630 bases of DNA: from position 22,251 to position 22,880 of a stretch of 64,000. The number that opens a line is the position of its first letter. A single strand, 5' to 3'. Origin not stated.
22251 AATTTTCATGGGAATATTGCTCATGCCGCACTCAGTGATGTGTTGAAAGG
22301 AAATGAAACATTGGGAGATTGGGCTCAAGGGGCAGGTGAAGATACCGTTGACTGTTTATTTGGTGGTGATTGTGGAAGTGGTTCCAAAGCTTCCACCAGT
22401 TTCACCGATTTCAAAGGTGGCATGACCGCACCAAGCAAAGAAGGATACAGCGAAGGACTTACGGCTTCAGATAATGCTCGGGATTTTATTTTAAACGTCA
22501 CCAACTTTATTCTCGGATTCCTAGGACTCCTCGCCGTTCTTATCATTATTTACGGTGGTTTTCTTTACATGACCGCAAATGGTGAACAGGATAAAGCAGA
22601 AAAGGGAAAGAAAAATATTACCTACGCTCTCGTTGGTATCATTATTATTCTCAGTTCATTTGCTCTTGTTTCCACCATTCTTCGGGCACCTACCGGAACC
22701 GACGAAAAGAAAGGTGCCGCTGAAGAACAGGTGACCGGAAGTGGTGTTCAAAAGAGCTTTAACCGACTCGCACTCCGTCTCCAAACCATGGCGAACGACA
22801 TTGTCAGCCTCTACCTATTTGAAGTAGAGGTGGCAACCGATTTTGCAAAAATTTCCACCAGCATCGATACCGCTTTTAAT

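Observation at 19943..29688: Envelope locus built around T4SS-pilin-like hairpin modules: two triple-module paralogs, a pilin-PKD giant, a PKD membrane protein and a micro-ORF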

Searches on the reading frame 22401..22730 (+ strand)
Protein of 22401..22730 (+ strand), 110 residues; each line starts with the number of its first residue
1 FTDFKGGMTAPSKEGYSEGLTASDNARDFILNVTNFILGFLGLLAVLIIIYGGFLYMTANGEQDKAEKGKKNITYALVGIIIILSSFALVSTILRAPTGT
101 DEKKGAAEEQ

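Call 67: find_homologous_proteins(query=window:22401-22730:+, max_evalue=0.001)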
Query seq(110 aa) (110 aa): 117 proteins with E <= 0.001 among 182 candidates.
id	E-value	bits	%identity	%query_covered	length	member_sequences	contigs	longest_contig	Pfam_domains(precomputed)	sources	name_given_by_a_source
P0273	6.5e-23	99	54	85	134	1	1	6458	PF18895.6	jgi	jgi:hypothetical protein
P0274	8.9e-23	98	67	52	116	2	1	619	PF18895.6,PF04956.19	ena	-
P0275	3.1e-21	93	69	52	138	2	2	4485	PF18895.6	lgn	-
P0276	6.3e-21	92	71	62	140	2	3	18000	PF18895.6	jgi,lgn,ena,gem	-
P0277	1.0e-20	91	72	45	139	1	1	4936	PF18895.6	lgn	-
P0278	2.7e-20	90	67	52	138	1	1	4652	PF18895.6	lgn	-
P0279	4.4e-20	89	70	45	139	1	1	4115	PF18895.6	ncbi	-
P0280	2.9e-19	87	68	45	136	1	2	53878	PF18895.6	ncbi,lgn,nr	ncbi:MAG: hypothetical protein Q8P68_00440 [Candidatus Peregrinibacteria bacterium]|nr:hypothetical 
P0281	3.3e-19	87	58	69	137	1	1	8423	PF18895.6,PF04956.19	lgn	-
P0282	4.7e-19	86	70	45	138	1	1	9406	PF18895.6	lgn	-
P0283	5.5e-19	86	56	77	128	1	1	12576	PF18895.6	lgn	-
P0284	2.4e-18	84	57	68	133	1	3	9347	PF18895.6,PF04956.19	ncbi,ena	-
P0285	3.5e-18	83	58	68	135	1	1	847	PF18895.6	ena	-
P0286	8.9e-18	82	55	66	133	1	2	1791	PF18895.6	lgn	-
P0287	1.2e-17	82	54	75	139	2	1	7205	PF18895.6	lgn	-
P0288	1.4e-17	81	66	62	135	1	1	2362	PF18895.6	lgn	-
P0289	2.2e-17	81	55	70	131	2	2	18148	PF18895.6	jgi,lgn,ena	-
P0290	2.3e-17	81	47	86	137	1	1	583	PF18895.6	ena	-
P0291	5.9e-17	79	55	66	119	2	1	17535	PF18895.6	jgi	jgi:hypothetical protein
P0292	6.3e-17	79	51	77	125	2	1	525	PF18895.6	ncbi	-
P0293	8.6e-17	79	48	82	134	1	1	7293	PF18895.6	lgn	-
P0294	8.9e-17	79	57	70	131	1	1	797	PF18895.6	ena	-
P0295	9.0e-17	79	51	70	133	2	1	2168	PF18895.6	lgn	-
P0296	1.0e-16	79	48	83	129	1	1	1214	PF18895.6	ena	-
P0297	1.2e-16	78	49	79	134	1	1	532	PF18895.6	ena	-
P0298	1.4e-16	78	46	86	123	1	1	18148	PF18895.6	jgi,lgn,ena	-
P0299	1.4e-16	78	46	84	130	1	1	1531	PF18895.6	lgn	-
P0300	1.5e-16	78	51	72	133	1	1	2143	PF18895.6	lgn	-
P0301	1.5e-16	78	53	64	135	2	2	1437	PF18895.6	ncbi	-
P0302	1.6e-16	78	55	66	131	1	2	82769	PF18895.6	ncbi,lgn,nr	ncbi:hypothetical protein KBD59_02705 [Candidatus Gracilibacteria bacterium]|nr:hypothetical protein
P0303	1.7e-16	78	53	69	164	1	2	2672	PF18895.6,PF04956.19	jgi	jgi:hypothetical protein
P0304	1.7e-16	78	55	68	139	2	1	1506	PF18895.6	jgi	-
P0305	2.2e-16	78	57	65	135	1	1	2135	PF18895.6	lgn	-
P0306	2.4e-16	77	54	64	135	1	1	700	PF18895.6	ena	-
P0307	2.9e-16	77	55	70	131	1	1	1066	PF18895.6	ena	-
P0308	3.4e-16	77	56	64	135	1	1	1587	PF18895.6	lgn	-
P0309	3.5e-16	77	54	64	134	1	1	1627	PF18895.6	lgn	-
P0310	3.7e-16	77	55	66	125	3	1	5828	PF18895.6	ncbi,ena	-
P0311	3.7e-16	77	54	64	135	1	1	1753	PF18895.6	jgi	jgi:hypothetical protein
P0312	3.7e-16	77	56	70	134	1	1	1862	PF18895.6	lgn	-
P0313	4.4e-16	77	49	79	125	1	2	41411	PF18895.6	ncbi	-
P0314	4.5e-16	77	55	66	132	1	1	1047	PF18895.6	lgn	-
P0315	4.5e-16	77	55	66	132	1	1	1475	PF18895.6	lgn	-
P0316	5.7e-16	76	59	64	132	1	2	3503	PF18895.6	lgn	-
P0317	6.0e-16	76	51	66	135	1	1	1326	PF18895.6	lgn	-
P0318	6.2e-16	76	47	86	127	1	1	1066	PF18895.6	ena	-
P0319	8.2e-16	76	54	65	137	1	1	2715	PF18895.6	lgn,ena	-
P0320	8.3e-16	76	54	65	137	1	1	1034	PF18895.6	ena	-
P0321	8.6e-16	76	54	64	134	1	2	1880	PF18895.6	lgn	-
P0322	9.4e-16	76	53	70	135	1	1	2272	PF18895.6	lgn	-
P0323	1.0e-15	75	56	65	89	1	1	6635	PF18895.6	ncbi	ncbi:MAG: hypothetical protein AAB588_03695, partial [Patescibacteria group bacterium]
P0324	1.2e-15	75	54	65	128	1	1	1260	PF18895.6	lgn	-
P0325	1.3e-15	75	55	69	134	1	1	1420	PF18895.6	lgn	-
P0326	1.3e-15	75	57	64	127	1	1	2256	PF18895.6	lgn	-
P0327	1.4e-15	75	57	64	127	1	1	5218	PF18895.6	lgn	-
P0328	1.4e-15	75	53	65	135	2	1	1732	PF18895.6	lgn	-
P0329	2.0e-15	74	53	71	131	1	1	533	PF18895.6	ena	-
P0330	2.1e-15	74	53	64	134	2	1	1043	PF18895.6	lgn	-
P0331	2.8e-15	74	60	65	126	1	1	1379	PF18895.6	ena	-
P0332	2.8e-15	74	51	64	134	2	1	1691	PF18895.6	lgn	-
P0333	2.9e-15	74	52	70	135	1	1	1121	PF18895.6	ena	-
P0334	3.1e-15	74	50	69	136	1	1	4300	PF18895.6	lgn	-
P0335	3.3e-15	74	56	60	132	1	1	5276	PF18895.6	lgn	-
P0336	3.3e-15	74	52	66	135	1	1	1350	PF18895.6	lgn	-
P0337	3.5e-15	74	50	73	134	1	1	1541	PF18895.6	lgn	-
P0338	3.5e-15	74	46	83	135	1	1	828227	PF18895.6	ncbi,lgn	-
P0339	3.6e-15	74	47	84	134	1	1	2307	PF18895.6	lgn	-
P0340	3.6e-15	74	46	84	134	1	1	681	PF18895.6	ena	-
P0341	3.7e-15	74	54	64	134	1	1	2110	PF18895.6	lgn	-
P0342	4.2e-15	73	54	64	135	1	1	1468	PF18895.6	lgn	-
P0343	4.3e-15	73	54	64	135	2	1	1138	PF18895.6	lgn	-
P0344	5.0e-15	73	53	70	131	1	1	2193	PF18895.6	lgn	-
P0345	5.2e-15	73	51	72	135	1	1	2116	PF18895.6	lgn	-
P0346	5.2e-15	73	54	64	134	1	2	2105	PF18895.6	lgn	-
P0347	6.0e-15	73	49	71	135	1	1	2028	PF18895.6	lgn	-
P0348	6.2e-15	73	50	65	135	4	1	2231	PF18895.6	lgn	-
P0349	6.2e-15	73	48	72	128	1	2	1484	PF18895.6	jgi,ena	-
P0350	6.4e-15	73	54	65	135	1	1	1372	PF18895.6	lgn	-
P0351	6.6e-15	73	53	64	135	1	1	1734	PF18895.6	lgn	-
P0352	6.7e-15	73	54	64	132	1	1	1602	PF18895.6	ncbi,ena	-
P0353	7.4e-15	73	43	87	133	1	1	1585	PF18895.6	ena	-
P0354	8.3e-15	72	56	65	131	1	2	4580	PF18895.6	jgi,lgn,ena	-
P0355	8.5e-15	72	43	85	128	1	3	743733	PF18895.6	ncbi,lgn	-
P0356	9.2e-15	72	54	65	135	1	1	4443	PF18895.6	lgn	-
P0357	1.2e-14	72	56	65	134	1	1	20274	PF18895.6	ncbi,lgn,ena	-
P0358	1.3e-14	72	53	62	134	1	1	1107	PF18895.6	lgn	-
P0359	1.3e-14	72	51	66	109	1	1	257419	PF18895.6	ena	-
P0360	1.4e-14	72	53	65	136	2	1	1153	PF18895.6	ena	-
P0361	1.8e-14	71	54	67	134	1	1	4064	PF18895.6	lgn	-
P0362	1.9e-14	71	51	66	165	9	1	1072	PF18895.6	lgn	-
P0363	1.9e-14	71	51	65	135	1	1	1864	PF18895.6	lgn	-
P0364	2.1e-14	71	54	65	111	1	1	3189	PF18895.6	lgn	-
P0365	2.3e-14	71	56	65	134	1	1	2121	PF18895.6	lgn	-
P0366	2.4e-14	71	52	70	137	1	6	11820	PF18895.6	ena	-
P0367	2.5e-14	71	53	64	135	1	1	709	PF18895.6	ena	-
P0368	2.5e-14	71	53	64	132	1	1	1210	PF18895.6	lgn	-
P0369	2.9e-14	71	54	65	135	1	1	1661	PF18895.6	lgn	-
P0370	2.9e-14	71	50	65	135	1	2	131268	PF18895.6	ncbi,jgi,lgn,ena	-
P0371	3.2e-14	71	50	65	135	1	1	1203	PF18895.6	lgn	-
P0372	4.3e-14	70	54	65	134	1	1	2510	PF18895.6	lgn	-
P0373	4.5e-14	70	50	64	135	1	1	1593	PF18895.6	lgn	-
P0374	4.6e-14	70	51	64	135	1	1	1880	PF18895.6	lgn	-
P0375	5.3e-14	70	54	67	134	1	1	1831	PF18895.6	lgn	-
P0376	7.0e-14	70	51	64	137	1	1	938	PF18895.6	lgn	-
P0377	7.1e-14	69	51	64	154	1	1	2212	PF18895.6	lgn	-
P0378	7.4e-14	69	51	64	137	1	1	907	PF18895.6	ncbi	-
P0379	7.4e-14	69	54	64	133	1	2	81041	PF18895.6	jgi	jgi:hypothetical protein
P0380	8.1e-14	69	51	70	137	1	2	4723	PF18895.6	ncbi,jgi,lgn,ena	-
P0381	8.6e-14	69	54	62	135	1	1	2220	PF18895.6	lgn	-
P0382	1.1e-13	69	51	70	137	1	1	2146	PF18895.6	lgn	-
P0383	1.2e-13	69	51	64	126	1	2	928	PF18895.6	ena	-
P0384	1.2e-13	69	49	85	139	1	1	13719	PF18895.6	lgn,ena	-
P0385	1.3e-13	69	52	70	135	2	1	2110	PF18895.6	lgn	-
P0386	3.5e-13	67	53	65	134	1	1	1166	PF18895.6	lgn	-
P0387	4.2e-13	67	40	89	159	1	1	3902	PF18895.6,PF04956.19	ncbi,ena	-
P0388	2.5e-10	58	38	90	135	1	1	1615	PF18895.6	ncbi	-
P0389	8.1e-6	44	43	53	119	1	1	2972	PF18895.6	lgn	-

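Call 68: find_encoding_contigs(protein=P0280, flank=10000, max_places=1)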
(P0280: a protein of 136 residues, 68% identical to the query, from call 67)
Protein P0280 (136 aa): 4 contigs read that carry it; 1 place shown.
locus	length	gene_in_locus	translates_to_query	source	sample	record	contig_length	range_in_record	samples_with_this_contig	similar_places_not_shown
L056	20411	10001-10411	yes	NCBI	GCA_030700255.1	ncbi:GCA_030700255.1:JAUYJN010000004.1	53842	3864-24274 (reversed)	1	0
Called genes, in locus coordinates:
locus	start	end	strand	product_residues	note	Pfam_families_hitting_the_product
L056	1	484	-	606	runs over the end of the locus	PF03485:Arg_tRNA_synt_N, PF00750:tRNA-synt_1d, PF05746:DALR_1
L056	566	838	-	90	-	-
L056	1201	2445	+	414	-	PF01595:CNNM, PF00571:CBS, PF03471:CorC_HlyC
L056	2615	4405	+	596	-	PF00041:fn3 (weak)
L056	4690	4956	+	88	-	-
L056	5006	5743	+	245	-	-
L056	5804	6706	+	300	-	PF00753:Lactamase_B (weak), PF12706:Lactamase_B_2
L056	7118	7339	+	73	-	-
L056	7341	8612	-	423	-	PF00275:EPSP_synthase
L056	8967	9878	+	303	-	PF01565:FAD_binding_4, PF02873:MurB_C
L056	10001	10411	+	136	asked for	PF18895:T4SS_pilin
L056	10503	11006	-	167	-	PF02643:DUF192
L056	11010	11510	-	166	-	PF05239:PRC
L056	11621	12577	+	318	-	PF01048:PNP_UDP_1 (weak)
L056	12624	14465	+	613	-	PF00395:SLH (faint)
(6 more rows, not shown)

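Call 69: find_encoding_contigs(protein=P0338, flank=10000, max_places=1)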
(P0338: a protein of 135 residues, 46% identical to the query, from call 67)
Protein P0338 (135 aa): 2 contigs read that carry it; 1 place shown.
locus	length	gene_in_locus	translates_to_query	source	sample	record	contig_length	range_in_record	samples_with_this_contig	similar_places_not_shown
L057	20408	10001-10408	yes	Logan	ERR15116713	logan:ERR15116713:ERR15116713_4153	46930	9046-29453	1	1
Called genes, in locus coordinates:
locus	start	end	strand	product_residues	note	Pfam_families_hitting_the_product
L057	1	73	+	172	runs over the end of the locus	PF01327:Pep_deformylase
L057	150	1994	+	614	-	PF06480:FtsH_ext (weak), PF06068:TIP49 (weak), PF00004:AAA, PF07728:AAA_5 (weak), PF20720:nSTAND3 (weak), PF23902:AAA_lid_PRS2_C (faint), PF17862:AAA_lid_3, PF01434:Peptidase_M41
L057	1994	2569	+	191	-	PF00625:Guanylate_kin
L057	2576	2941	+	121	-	PF08378:NERD (faint), PF02021:UPF0102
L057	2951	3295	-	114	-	-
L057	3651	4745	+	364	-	PF01926:MMR_HSR1, PF02421:FeoB_N (weak), PF06071:YchF-GTPase_C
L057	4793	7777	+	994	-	PF00580:UvrD-helicase, PF01443:Viral_helicase1 (faint), PF13245:AAA_19, PF13538:UvrD_C_2 (faint), PF13361:UvrD_C, PF08696:Dna2 (faint), PF12705:PDDEXK_1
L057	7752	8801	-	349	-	PF21088:MS_channel_1st, PF00924:MS_channel_2nd, PF21082:MS_channel_3rd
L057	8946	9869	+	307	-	PF01134:GIDA (faint), PF01266:DAO (faint), PF03486:HI0933_like (faint), PF07992:Pyr_redox_2, PF13450:NAD_binding_8 (faint), PF13738:Pyr_redox_3, PF00070:Pyr_redox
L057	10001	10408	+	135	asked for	PF18895:T4SS_pilin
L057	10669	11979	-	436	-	PF08245:Mur_ligase_M, PF02875:Mur_ligase_C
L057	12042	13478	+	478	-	PF00005:ABC_tran (faint), PF00071:Ras (faint), PF01926:MMR_HSR1, PF02421:FeoB_N, PF00009:GTP_EFTU, PF01926:MMR_HSR1, PF02421:FeoB_N, PF14714:KH_dom-like, +4 more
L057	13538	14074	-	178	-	-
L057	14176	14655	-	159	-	-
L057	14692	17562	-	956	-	PF00005:ABC_tran (faint), PF02463:SMC_N (faint), PF03193:RsgA_GTPase (faint), PF13175:AAA_15 (faint), PF13191:AAA_16 (faint), PF13304:AAA_21 (faint), PF17760:UvrA_inter, PF17755:UvrA_DNA-bind, +2 more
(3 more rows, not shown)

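Call 76: predict_structure(alignment_id=A2)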
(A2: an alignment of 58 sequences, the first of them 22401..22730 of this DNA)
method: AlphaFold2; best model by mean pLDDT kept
length: 110 residues; sequences in the alignment: 58
mean_pLDDT: 71.8   pTM: 0.43
mean pLDDT of the five models: 71.8, 71.8, 70.4, 67.3, 65.7
residues with pLDDT >= 90: 3; 70-90: 68; 50-70: 17; < 50: 22
segments of 3 or more residues with pLDDT < 50: 1-10, 12-20
pLDDT, mean of each block of 10 residues (from residue 1): 41 47 73 88 88 82 79 86 87 68 52
secondary structure, 60 per line:
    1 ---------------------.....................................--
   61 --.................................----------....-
elements in order: H22-58 H63-95 H106-109

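Call 79: fold_search(model_id=the predicted structure, library=pdb)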
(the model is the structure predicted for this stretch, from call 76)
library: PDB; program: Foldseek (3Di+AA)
matches with E <= 10: 173; with E <= 0.001: 0
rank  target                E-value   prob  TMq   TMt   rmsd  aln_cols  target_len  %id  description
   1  5oql_H                1.3e+00  0.80  0.55  0.33  10.3        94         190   10  Cryo-EM structure of the 90S pre-ribosome from Chaetomium thermophilum (released 2017-10-11)
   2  1ijp_MODEL_1_A        1.4e+00  0.77  0.46  0.60   3.1        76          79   10  Solution Structure of Ala20Pro/Pro64Ala substituted subunit c of Escherichia coli ATP synthase (released 2002-03-27)
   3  9div_F                1.5e+00  0.41  0.36  0.34   5.2        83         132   17  The crystal structure of de novo designed ChuA binding protein C8 (released 2025-05-21)
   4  4abm_A                1.8e+00  0.93  0.61  0.81   1.8        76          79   12  Crystal Structure of CHMP4B hairpin (released 2012-05-09)
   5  4h63_V                1.8e+00  0.84  0.60  0.57   3.0        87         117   11  Structure of the Schizosaccharomyces pombe Mediator head module (released 2012-10-31)
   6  1a91_MODEL_1_A        1.8e+00  0.72  0.48  0.62   3.4        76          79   18  SUBUNIT C OF THE F1FO ATP SYNTHASE OF ESCHERICHIA COLI; NMR, 10 STRUCTURES (released 1998-07-01)
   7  8tsh_L                1.8e+00  0.30  0.30  0.16   6.2        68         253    9  S. thermodepolymerans KpsMT(E151Q)-KpsE in complex with ATP (released 2024-04-17)
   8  8tsh_F                1.9e+00  0.25  0.30  0.16   6.3        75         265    8  S. thermodepolymerans KpsMT(E151Q)-KpsE in complex with ATP (released 2024-04-17)
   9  5u0p_V                2.0e+00  0.66  0.56  0.53   6.1        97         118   11  Cryo-EM structure of the transcriptional Mediator (released 2017-03-08)
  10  5n9j_Z                2.3e+00  0.77  0.61  0.57   4.0        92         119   13  Core Mediator of transcriptional regulation (released 2017-05-17)
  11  4h54_A                2.3e+00  0.13  0.27  0.14  15.3        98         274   11  Crystal structure of the diguanylate cyclase DgcZ (released 2013-07-03)
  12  8dfu_0                2.4e+00  0.69  0.50  0.63   3.8        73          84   12  Cryo-EM structure of conjugation pili from Aeropyrum pernix (released 2023-03-22)
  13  9rxe_MODEL_1_A        2.4e+00  0.18  0.32  0.33   9.5        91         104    9  Solution structure of the HR1c domain of human PKN1 (released 2025-12-31)
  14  2k48_MODEL_1_A        2.6e+00  0.75  0.57  0.59   9.4        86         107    9  NMR Structure of the N-terminal Coiled Coil Domain of the Andes Hantavirus Nucleocapsid Protein (released 2008-08-05)
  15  9asc_A                2.6e+00  0.16  0.35  0.17  10.2       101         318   15  Cryo-EM Structure of the Glycosyltransferase ArnC from Salmonella enterica in the UDP-bound State Determined on Talos  (released 2025-02-05)
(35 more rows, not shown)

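Call 81: find_encoding_contigs(protein=P0355, flank=10000, max_places=1)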
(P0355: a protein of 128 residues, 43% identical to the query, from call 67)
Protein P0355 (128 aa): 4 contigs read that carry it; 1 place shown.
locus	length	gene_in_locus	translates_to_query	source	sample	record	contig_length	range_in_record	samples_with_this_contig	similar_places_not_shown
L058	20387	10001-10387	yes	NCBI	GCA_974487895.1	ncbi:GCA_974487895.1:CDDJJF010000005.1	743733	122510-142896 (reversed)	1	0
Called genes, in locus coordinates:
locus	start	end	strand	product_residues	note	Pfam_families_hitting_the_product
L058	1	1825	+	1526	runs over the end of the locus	PF09603:Fib_succ_major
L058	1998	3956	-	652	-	PF18962:Por_Secre_tail (weak)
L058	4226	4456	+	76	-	-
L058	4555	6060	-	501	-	PF01336:tRNA_anti-codon, PF00152:tRNA-synt_2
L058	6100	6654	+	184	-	PF12666:PrgI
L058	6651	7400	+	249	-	PF26593:TraC-like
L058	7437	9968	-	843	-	PF17191:RecG_wedge, PF00270:DEAD, PF04851:ResIII (weak), PF04480:DUF559, PF00270:DEAD (weak), PF00271:Helicase_C, PF22590:Cas3-like_C_2 (weak), PF19833:RecG_dom3_C (weak)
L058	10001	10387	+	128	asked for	PF18895:T4SS_pilin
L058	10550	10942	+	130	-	PF18895:T4SS_pilin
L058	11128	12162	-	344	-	PF00294:PfkB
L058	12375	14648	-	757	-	PF13491:FtsK_4TM, PF17854:FtsK_alpha, PF01580:FtsK_SpoIIIE, PF09397:FtsK_gamma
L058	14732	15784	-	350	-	PF00730:HhH-GPD, PF00633:HHH (faint), PF00293:NUDIX, PF14815:NUDIX_4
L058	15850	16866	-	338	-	PF04956:TrbC (faint), PF18895:T4SS_pilin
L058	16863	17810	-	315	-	PF18895:T4SS_pilin (faint)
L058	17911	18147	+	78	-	-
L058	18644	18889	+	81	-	PF01541:GIY-YIG, PF10544:T5orf172 (weak)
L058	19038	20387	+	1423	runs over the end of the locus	-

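Call 84: search_protein_families(library=pfam, proteins=[L058:6100-6654:+, L058:6651-7400:+, L058:15850-16866:-, L058:16863-17810:-, L058:10001-10387:+], max_evalue=0.01)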
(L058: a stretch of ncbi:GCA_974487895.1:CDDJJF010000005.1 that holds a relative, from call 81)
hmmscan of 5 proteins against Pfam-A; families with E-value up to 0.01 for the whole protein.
L058:6100-6654:+ (184 aa): 1 family
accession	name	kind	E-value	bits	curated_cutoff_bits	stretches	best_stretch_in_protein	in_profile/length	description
PF12666.12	PrgI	-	5.9e-10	40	27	1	35-123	1-87/91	PrgI family protein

L058:6651-7400:+ (249 aa): 0 families

L058:15850-16866:- (338 aa): 2 families
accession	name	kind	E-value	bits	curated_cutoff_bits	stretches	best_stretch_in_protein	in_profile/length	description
PF18895.5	T4SS_pilin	-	1.9e-20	73.1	26.6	2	257-323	7-71/71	Type IV secretion system pilin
PF04956.18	TrbC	-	2.4e-06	28.1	27.9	0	158-235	35-98/98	TrbC/VIRB2 pilin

L058:16863-17810:- (315 aa): 2 families
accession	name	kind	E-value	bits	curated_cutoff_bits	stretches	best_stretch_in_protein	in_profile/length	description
PF18895.5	T4SS_pilin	-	7.5e-11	42.4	26.6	2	78-128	18-67/71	Type IV secretion system pilin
PF16357.10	PepSY_TM_like_2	-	0.00029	21.4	27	1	59-127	130-193/197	Putative PepSY_TM-like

L058:10001-10387:+ (128 aa): 2 families
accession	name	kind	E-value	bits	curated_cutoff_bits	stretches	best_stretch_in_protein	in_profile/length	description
PF18895.5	T4SS_pilin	-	2.1e-10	41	26.6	1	48-114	5-70/71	Type IV secretion system pilin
PF04515.18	Choline_transpo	-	0.0047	16.6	26.9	1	47-116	242-307/326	Plasma-membrane choline transporter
